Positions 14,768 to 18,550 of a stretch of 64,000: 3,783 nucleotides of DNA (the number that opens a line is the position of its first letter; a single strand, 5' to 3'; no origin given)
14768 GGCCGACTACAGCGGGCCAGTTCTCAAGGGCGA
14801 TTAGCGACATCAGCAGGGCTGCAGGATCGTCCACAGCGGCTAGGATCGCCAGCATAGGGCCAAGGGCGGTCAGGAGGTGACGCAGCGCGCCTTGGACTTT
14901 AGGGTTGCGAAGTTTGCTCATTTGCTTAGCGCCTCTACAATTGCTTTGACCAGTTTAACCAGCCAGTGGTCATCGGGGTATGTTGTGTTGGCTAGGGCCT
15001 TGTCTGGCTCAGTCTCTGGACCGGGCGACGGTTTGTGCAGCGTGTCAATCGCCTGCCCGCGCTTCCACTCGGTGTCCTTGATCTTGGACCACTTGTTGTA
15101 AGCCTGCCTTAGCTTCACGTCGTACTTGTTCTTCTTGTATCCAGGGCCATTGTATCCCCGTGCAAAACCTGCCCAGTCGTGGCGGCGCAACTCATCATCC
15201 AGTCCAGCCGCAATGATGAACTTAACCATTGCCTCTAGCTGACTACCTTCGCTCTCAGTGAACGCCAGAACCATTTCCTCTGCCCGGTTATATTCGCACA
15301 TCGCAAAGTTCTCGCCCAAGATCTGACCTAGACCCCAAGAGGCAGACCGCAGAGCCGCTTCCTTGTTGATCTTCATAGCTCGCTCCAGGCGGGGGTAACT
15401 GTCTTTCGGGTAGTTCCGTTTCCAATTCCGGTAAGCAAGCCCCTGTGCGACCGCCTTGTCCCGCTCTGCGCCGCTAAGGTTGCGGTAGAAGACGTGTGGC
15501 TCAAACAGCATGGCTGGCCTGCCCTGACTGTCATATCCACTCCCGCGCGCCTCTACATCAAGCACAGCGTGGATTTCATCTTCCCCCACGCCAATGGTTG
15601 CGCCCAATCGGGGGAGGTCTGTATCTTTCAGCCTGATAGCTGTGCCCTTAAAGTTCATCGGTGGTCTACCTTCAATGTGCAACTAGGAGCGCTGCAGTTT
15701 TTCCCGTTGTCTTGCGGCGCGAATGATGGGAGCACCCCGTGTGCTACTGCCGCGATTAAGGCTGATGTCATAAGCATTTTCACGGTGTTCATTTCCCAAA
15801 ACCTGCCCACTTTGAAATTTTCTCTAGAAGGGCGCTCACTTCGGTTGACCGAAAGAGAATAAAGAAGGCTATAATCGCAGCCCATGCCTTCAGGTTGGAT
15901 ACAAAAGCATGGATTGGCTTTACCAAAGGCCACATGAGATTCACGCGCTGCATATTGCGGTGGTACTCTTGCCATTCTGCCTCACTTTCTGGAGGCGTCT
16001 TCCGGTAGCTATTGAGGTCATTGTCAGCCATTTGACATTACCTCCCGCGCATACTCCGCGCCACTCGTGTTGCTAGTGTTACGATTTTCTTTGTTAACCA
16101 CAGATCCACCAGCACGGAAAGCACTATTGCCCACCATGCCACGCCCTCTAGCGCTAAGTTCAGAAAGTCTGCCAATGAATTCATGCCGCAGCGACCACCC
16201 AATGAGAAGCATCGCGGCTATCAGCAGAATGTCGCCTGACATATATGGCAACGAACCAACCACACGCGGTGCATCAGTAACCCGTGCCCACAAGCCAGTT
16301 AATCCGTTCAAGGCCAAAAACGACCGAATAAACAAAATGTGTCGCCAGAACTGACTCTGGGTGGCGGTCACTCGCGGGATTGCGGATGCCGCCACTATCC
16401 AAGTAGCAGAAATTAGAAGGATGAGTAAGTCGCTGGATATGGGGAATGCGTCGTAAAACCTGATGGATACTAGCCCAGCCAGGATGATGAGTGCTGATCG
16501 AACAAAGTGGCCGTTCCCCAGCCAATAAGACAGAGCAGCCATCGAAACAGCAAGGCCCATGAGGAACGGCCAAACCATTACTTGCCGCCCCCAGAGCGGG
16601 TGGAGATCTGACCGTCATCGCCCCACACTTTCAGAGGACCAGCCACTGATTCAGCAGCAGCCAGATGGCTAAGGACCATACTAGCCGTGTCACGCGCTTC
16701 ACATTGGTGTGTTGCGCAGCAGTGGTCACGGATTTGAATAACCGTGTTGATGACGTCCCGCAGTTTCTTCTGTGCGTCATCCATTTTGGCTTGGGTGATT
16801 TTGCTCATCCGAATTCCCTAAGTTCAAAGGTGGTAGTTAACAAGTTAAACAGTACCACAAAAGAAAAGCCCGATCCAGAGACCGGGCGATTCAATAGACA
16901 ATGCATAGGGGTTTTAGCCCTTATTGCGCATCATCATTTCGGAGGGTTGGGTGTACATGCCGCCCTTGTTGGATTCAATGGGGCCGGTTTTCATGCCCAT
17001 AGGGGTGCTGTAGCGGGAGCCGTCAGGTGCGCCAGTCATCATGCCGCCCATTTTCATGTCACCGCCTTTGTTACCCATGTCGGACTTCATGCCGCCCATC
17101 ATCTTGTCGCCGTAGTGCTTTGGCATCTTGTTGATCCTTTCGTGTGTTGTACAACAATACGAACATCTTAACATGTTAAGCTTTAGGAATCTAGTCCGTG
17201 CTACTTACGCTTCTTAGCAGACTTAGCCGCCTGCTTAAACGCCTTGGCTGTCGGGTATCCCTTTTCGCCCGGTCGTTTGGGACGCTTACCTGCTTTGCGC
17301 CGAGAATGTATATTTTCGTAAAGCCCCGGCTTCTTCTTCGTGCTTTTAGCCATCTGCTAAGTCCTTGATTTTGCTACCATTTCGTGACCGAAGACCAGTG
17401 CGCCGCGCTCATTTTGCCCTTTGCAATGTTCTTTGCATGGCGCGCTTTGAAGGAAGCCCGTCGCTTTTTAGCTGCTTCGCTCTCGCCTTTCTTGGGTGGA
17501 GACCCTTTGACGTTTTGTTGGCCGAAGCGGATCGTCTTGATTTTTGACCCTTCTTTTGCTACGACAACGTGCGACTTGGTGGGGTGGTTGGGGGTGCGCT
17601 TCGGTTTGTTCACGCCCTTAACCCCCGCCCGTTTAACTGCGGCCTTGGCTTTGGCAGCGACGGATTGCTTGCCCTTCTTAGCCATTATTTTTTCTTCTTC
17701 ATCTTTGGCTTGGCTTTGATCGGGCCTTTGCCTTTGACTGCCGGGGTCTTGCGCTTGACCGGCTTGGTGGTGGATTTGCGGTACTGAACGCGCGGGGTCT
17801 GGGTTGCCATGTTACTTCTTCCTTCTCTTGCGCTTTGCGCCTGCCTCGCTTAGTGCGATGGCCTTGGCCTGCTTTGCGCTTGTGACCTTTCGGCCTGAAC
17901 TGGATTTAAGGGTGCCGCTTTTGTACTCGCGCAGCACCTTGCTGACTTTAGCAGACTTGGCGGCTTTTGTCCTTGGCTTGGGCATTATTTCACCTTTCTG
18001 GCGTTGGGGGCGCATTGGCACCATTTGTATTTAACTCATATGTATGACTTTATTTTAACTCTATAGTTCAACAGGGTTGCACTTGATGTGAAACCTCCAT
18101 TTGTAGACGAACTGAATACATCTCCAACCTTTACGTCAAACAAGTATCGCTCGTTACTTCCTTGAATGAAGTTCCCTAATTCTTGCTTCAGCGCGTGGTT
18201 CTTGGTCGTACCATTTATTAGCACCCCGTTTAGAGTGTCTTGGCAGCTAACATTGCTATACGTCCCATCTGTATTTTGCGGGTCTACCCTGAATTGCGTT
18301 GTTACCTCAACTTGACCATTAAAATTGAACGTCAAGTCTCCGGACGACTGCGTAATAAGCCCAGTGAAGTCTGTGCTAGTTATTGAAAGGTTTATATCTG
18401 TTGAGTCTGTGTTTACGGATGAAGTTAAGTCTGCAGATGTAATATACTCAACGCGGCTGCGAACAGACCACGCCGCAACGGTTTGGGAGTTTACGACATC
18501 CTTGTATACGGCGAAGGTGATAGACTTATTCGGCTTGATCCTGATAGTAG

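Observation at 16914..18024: Tandem operon of four lysine-rich basic miniproteins plus a Met/Gly-rich protein between the lysis and tail modules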

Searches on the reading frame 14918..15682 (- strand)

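Call 15: search_protein_families(library=phrogs, proteins=[window:14918-15682:-], max_evalue=0.001)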
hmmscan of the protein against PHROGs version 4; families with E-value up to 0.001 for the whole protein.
window:14918-15682:- (254 aa): 2 families
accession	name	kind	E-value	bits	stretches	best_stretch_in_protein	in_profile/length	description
phrog_1224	-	head and packaging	3e-82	278.2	1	14-225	70-288/438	endolysin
phrog_2860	-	head and packaging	4.9e-52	177.6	1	18-200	3-188/189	endolysin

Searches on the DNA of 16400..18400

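Call 96: search_rna_families(source=window, start=16400, end=18400, threshold=evalue, max_evalue=1)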
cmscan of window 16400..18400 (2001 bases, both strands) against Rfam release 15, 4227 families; matches with E-value up to 1: 1.
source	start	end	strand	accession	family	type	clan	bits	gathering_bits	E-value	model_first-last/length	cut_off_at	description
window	17578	17629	+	RF03946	mir-3132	Gene; miRNA;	-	22.6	84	0.75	1-75/75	no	mir-3132 microRNA precursor family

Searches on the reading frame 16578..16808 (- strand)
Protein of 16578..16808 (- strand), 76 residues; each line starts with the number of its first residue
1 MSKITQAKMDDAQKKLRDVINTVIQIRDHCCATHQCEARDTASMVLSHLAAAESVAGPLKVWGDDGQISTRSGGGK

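Call 15: search_protein_families(library=phrogs, proteins=[window:16578-16808:-], max_evalue=0.001)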
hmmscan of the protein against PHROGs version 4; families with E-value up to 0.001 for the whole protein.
window:16578-16808:- (76 aa): 0 families

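Call 18: search_protein_families(library=ncbifam, proteins=[window:16578-16808:-], max_evalue=1)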
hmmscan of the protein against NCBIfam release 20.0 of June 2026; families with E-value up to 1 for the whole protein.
window:16578-16808:- (76 aa): 2 families
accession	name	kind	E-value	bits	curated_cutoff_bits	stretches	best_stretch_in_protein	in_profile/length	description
NF009588.0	PRK13029.1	subfamily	0.0077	14.1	952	1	6-44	607-645/1196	indolepyruvate ferredoxin oxidoreductase family protein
NF040812.1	blaGMA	exception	0.029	13.8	600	1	17-65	101-149/282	GMA family class A beta-lactamase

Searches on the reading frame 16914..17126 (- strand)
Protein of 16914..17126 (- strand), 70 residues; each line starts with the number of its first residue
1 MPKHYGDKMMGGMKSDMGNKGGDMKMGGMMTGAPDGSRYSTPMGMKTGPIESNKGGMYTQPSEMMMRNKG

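Call 3: search_protein_families(library=pfam, proteins=[window:16917-17126:-], max_evalue=1)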
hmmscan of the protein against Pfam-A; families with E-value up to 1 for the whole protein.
seq(70 aa): 0 families

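Call 4: search_protein_families(library=phrogs, proteins=[window:16917-17126:-], max_evalue=1)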
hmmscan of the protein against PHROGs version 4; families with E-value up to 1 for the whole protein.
seq(70 aa): 0 families

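Call 18: search_protein_families(library=ncbifam, proteins=[window:16917-17126:-], max_evalue=1)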
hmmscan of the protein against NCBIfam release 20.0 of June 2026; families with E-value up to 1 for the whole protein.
seq(70 aa): 0 families

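Call 20: find_homologous_proteins(query=window:16917-17126:-, max_evalue=0.01)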
Query seq(70 aa) (70 aa): 1 proteins with E <= 0.01 among 1 candidates.
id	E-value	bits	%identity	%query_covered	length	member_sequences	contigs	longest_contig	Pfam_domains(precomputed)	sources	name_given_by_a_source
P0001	1.1e-35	138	99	100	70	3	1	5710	-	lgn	-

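Call 71: search_protein_representatives(protein=window:16914-17126:-)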
Query: 70 residues. Proteins with E-value up to 0.001 (for the whole library): 1; up to 1e-10: 1; up to 1e-30: 1. The best 1 are listed.
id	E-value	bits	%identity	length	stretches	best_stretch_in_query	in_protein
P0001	3.5e-36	138.4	99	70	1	1-70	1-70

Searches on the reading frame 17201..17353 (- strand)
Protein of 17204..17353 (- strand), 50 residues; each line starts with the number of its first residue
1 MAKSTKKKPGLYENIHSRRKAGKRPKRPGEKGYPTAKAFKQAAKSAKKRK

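Call 3: search_protein_families(library=pfam, proteins=[window:17204-17353:-], max_evalue=1)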
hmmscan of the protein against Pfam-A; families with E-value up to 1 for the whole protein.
seq(50 aa): 0 families

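Call 4: search_protein_families(library=phrogs, proteins=[window:17204-17353:-], max_evalue=1)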
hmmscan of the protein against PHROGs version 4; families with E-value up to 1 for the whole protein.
seq(50 aa): 6 families
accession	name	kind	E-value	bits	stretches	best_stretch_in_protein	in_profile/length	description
phrog_16028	-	unknown function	4.6e-11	43.8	1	7-49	2-49/50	-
phrog_22379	-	unknown function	5.7e-10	40.1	1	5-49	336-380/435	-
phrog_11180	-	unknown function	1.6e-09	39.4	1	5-48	11-54/141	-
phrog_28131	-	unknown function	6.8e-05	23.2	1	7-48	3-44/372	-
phrog_11470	-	unknown function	0.00077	19.1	1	5-36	445-476/687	-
phrog_27523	-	unknown function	0.0069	16.6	1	5-49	182-227/492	-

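Call 18: search_protein_families(library=ncbifam, proteins=[window:17204-17353:-], max_evalue=1)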
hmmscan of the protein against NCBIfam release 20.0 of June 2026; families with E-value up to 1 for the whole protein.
seq(50 aa): 0 families

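Call 21: find_homologous_proteins(query=window:17204-17353:-, max_evalue=0.001)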
Query seq(50 aa) (50 aa): 53 proteins with E <= 0.001 among 55 candidates.
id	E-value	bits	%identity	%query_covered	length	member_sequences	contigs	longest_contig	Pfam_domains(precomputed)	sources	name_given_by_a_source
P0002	4.1e-22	93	100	100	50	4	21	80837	-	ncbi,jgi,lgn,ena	jgi:hypothetical protein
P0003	2.6e-19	85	92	100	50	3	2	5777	-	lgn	-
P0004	4.7e-14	69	79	96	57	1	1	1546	-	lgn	-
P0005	2.3e-13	66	83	80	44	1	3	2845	-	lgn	-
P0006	7.1e-11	59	69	72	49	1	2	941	-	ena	-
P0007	1.0e-10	58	69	72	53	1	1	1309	-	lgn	-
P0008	3.2e-10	57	71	90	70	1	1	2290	-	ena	-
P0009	9.0e-10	55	73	82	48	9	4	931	-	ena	-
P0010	9.4e-10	55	64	66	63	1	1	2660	-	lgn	-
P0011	1.7e-9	55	73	82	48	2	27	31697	-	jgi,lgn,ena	-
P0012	1.9e-9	54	67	92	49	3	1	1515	-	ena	-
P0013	3.2e-9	54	76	68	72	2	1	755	-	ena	-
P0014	5.2e-9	53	68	82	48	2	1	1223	-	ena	-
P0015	3.0e-8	51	64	90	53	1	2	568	-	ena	-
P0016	5.7e-8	50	56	62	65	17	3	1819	-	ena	-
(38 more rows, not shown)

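Call 22: find_encoding_contigs(protein=P0002, flank=4000, max_places=8)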
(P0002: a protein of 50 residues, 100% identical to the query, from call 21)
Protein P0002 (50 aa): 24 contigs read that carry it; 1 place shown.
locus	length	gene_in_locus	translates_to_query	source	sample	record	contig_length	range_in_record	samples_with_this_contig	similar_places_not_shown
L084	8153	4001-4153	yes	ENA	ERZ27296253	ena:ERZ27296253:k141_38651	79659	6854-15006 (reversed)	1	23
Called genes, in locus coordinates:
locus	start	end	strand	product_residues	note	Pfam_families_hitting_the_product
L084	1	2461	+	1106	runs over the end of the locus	-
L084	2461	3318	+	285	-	-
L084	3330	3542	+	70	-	PF20106:DUF6496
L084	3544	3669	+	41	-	-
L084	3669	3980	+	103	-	-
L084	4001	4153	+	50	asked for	-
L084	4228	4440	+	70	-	-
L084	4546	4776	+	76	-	-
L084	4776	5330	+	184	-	-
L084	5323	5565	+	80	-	-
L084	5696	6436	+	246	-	PF11860:Muramidase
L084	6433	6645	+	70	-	-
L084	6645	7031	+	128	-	-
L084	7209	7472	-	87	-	-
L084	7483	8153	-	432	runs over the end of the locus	PF13708:DUF4942, PF19587:DUF6094 (weak), PF05175:MTS (weak), PF13649:Methyltransf_25 (weak)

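Call 23: find_encoding_contigs(protein=P0003, flank=4000, max_places=4)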
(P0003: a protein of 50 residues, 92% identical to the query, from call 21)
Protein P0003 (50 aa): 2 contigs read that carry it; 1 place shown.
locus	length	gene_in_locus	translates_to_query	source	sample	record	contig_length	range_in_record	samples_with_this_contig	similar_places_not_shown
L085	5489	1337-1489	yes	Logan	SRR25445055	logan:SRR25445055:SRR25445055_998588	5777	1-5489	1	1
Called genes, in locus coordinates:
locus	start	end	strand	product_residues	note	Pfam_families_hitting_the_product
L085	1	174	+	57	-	?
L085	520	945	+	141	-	-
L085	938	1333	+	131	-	-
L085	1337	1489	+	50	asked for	-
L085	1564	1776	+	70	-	-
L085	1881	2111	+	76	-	-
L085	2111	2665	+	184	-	-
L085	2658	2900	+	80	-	-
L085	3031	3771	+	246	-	PF11860:Muramidase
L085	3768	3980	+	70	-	-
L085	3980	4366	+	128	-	-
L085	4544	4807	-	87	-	-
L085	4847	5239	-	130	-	-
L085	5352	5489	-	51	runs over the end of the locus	-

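Call 28: search_solved_structures(query=window:17204-17353:-, max_evalue=10)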
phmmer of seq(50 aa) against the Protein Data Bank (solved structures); distinct sequences matched with E-value up to 10: 4.
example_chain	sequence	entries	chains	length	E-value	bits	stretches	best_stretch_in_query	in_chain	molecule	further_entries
3tj4_A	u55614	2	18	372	1.2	13.3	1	12-46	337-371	Mandelate racemase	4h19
8hku_L15E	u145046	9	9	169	1.2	13.3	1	18-49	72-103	50S ribosomal protein L15e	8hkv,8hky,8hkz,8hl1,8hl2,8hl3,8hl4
9e6q_AM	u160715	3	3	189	1.7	12.8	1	18-49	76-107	50S ribosomal protein L15e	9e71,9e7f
3ps5_A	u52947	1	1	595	4.8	11.4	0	4-28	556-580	Tyrosine-protein phosphatase non-receptor type 6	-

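Call 35: search_dna_similar(query=window:17204-17353:-, collection=phages, mode=protein, max_evalue=0.01, max_rows=60)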
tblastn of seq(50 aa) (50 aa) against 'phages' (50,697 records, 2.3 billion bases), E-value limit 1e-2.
No match.

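Call 87: find_encoding_contigs(protein=P0005, flank=3000, max_places=3)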
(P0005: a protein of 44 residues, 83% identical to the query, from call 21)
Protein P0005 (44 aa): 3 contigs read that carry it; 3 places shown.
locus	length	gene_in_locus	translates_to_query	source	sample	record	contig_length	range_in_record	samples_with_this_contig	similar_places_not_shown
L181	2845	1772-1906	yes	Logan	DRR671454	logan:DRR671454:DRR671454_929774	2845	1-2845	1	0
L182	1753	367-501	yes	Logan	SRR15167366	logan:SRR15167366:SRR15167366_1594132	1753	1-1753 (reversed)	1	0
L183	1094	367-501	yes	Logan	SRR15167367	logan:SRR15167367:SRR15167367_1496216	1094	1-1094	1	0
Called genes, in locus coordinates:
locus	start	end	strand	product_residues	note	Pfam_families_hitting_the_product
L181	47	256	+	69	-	-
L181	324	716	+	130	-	-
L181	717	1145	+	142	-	-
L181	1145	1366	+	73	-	-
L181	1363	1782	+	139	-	-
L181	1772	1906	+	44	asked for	-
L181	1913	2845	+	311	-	?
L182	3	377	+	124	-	?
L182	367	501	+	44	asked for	-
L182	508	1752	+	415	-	?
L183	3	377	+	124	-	?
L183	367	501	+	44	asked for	-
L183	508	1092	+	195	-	?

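Call 98: predict_structure(alignment_id=A3)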
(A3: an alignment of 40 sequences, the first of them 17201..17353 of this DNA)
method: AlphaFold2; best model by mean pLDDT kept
length: 50 residues; sequences in the alignment: 40
mean_pLDDT: 81.4   pTM: 0.35
mean pLDDT of the five models: 81.4, 80.2, 76.1, 72.0, 69.7
residues with pLDDT >= 90: 3; 70-90: 39; 50-70: 7; < 50: 1
segments of 3 or more residues with pLDDT < 50: none
pLDDT, mean of each block of 10 residues (from residue 1): 65 87 87 88 80
secondary structure, 60 per line:
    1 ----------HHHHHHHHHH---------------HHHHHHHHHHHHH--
elements in order: H11-20 H36-48

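Call 100: fold_search(model_id=the predicted structure, library=pdb)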
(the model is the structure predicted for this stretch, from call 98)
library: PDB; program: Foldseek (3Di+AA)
matches with E <= 10: 1; with E <= 0.001: 0
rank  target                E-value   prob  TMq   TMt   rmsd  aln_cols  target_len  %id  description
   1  6zm5_0                6.3e+00  0.04  0.29  0.15   9.3        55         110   18  Human mitochondrial ribosome in complex with OXA1L, mRNA, A/A tRNA, P/P tRNA and nascent polypeptide (released 2021-01-13)

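Call 102: fold_search(model_id=the predicted structure, library=viral)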
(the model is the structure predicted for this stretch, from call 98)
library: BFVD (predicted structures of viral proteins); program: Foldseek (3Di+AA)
matches with E <= 10: 18; with E <= 0.001: 0
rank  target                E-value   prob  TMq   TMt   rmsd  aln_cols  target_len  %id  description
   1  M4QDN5                1.4e-02  0.99  0.41  0.06   9.7        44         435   55  Cytitidyltransferase [Prochlorococcus phage MED4-213]
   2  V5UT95                1.7e-02  0.98  0.43  0.10   9.5        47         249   49  Uncharacterized protein [Synechococcus phage ACG-2014h]
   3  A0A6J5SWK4            5.7e-02  0.92  0.39  0.13   9.3        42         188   50  Uncharacterized protein [uncultured Caudovirales phage]
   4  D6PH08                2.2e-01  0.57  0.39  0.14   9.4        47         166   49  Cyanophage outer membrane protein-like beta-barrel domain-containing protein [uncultured phage MedDCM-OCT-S04-C24]
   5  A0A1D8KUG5            2.2e-01  0.54  0.35  0.07   9.2        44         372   41  DUF6321 domain-containing protein [Synechococcus phage S-CAM7]
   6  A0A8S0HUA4            4.4e-01  0.60  0.37  0.21   4.2        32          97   47  (no name in the UniProt tables at hand)
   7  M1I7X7                4.8e-01  0.38  0.35  0.13   9.3        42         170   48  (no name in the UniProt tables at hand)
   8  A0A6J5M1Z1            2.6e+00  0.11  0.35  0.37   5.8        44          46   45  Uncharacterized protein [uncultured Caudovirales phage]
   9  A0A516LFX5            2.6e+00  0.08  0.30  0.26   9.3        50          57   32  (no name in the UniProt tables at hand)
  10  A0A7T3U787            2.8e+00  0.14  0.37  0.44   6.2        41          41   32  (no name in the UniProt tables at hand)
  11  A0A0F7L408            3.5e+00  0.12  0.38  0.29   4.6        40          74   38  Uncharacterized protein [uncultured marine virus]
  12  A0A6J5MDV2            4.4e+00  0.09  0.37  0.12   8.8        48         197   38  Uncharacterized protein [uncultured Caudovirales phage]
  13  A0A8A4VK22            5.1e+00  0.07  0.30  0.39   7.0        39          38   36  Uncharacterized protein [Pelagibacter phage Eyrgjafa EXVC018P]
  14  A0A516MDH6            6.4e+00  0.06  0.30  0.26   8.3        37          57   32  (no name in the UniProt tables at hand)
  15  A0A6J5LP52            8.1e+00  0.04  0.33  0.14  10.2        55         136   18  Uncharacterized protein [uncultured Caudovirales phage]
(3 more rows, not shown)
